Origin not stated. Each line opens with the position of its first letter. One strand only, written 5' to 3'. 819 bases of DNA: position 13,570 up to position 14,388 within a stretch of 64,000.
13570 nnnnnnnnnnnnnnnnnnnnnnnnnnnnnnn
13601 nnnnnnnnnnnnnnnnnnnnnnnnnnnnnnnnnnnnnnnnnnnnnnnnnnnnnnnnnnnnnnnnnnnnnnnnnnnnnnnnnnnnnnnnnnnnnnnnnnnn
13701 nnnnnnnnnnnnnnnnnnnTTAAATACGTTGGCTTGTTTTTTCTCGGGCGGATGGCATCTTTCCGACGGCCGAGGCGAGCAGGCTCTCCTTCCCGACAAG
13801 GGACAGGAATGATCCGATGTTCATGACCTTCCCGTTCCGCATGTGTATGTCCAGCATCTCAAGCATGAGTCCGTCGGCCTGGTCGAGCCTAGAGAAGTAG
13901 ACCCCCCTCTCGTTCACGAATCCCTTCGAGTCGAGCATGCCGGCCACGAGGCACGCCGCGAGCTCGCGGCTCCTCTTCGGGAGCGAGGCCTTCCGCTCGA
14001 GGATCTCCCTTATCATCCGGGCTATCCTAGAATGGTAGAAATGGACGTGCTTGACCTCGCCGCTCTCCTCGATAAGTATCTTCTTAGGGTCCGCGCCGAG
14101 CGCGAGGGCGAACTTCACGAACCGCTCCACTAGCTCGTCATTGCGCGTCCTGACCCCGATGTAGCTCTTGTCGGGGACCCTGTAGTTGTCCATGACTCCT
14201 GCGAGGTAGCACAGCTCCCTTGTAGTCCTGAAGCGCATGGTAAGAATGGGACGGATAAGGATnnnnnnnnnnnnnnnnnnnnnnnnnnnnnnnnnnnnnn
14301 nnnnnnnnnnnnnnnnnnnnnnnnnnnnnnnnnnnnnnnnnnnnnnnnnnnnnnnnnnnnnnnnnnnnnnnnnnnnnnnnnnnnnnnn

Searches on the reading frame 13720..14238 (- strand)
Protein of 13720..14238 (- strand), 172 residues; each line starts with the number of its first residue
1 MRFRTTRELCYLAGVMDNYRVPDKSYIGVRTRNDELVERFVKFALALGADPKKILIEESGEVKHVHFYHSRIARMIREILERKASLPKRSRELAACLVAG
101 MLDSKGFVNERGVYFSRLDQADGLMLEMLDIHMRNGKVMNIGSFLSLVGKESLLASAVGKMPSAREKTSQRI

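Call 11: search_protein_families(library=pfam, proteins=[window:13720-14238:-], max_evalue=0.01)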
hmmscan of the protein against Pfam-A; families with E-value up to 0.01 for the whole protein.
window:13720-14238:- (172 aa): 0 families

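Call 23: search_protein_families(library=phrogs, proteins=[window:13720-14238:-], max_evalue=0.1)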
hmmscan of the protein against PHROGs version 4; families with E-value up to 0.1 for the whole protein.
window:13720-14238:- (172 aa): 1 family
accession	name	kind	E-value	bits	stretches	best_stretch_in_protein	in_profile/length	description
phrog_28912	-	unknown function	0.076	13.8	0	66-88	23-45/58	-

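Call 24: search_protein_families(library=padloc, proteins=[window:13720-14238:-], max_evalue=0.1)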
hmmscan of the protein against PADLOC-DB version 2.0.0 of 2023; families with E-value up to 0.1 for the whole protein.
window:13720-14238:- (172 aa): 0 families

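Call 50: search_protein_families(library=pfam, proteins=[window:13720-14238:-], max_evalue=1)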
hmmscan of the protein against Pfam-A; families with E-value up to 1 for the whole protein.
window:13720-14238:- (172 aa): 1 family
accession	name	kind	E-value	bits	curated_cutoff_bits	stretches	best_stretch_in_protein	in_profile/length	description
PF05204.19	Hom_end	-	0.035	14.7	21.1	1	10-50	16-59/110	Homing endonuclease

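Call 53: search_solved_structures(query=A4, max_evalue=10)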
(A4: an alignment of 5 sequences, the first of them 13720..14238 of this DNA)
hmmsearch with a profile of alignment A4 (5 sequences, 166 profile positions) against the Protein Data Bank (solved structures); distinct sequences matched with E-value up to 10: 4.
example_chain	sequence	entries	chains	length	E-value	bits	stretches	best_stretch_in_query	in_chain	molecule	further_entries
8u8u_A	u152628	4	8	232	0.47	13.3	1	79-145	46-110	Transcription elongation factor, mitochondrial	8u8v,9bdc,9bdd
5ola_A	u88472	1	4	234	0.48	13.3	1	79-145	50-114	Transcription elongation factor, mitochondrial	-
5ol8_A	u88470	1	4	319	0.94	12.4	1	80-142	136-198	Transcription elongation factor, mitochondrial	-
9mna_A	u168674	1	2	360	1.2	12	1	80-142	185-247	Transcription elongation factor, mitochondrial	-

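Call 57: find_related_loci(query=A4, collection=metagenome_contigs, flank=10000)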
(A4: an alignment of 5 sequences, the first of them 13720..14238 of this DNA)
Query A4 (172 aa) in metagenome_contigs; peptide patterns used: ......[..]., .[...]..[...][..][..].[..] (x = any residue, [..] = any of these).
144 stretches matched a pattern; 3 encode a relative of the query (tblastn E <= 1e-3); 3 distinct loci.
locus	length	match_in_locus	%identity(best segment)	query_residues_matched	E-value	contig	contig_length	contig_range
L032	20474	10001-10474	64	1-158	2e-72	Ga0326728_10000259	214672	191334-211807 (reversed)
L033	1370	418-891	62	1-158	5e-73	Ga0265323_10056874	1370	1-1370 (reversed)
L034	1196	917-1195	68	1-93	2e-45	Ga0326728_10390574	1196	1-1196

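Call 117: search_protein_families(library=pfam, alignment_id=A4, max_evalue=1)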
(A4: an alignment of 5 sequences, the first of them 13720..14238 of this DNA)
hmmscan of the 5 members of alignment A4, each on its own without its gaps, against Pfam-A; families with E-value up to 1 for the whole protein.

A. member 1, window:13720-14238:- (172 aa): 1 family
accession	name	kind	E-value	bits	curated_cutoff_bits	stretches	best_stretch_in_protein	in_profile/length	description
PF05204.19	Hom_end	-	0.035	14.7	21.1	1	10-50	16-59/110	Homing endonuclease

B. families by the number of members that match (of 5 scanned): 1 family
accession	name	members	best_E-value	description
PF05204.19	Hom_end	3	0.014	Homing endonuclease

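Call 127: search_protein_families(library=pfam, proteins=[L032:9093-9659:+], max_evalue=10)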
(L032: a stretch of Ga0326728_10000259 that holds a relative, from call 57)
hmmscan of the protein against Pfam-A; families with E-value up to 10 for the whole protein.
L032:9093-9659:+ (188 aa): 1 family
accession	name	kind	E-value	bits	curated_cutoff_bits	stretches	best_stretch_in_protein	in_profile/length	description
PF24669.2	Ddi2_HDD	-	0.13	12.8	32.8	1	83-107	5-29/66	Ddi2 HDD domain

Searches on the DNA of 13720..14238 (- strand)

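Call 59: search_rna_families(source=L032, threshold=gathering)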
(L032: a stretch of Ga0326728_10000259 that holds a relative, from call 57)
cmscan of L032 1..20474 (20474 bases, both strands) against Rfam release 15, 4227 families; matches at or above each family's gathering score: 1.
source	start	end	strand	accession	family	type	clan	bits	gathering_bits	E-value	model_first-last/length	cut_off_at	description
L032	6735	8221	+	RF01959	SSU_rRNA_archaea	Gene; rRNA;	CL00111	1412.3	50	0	1-1478/1478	no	Archaeal small subunit ribosomal RNA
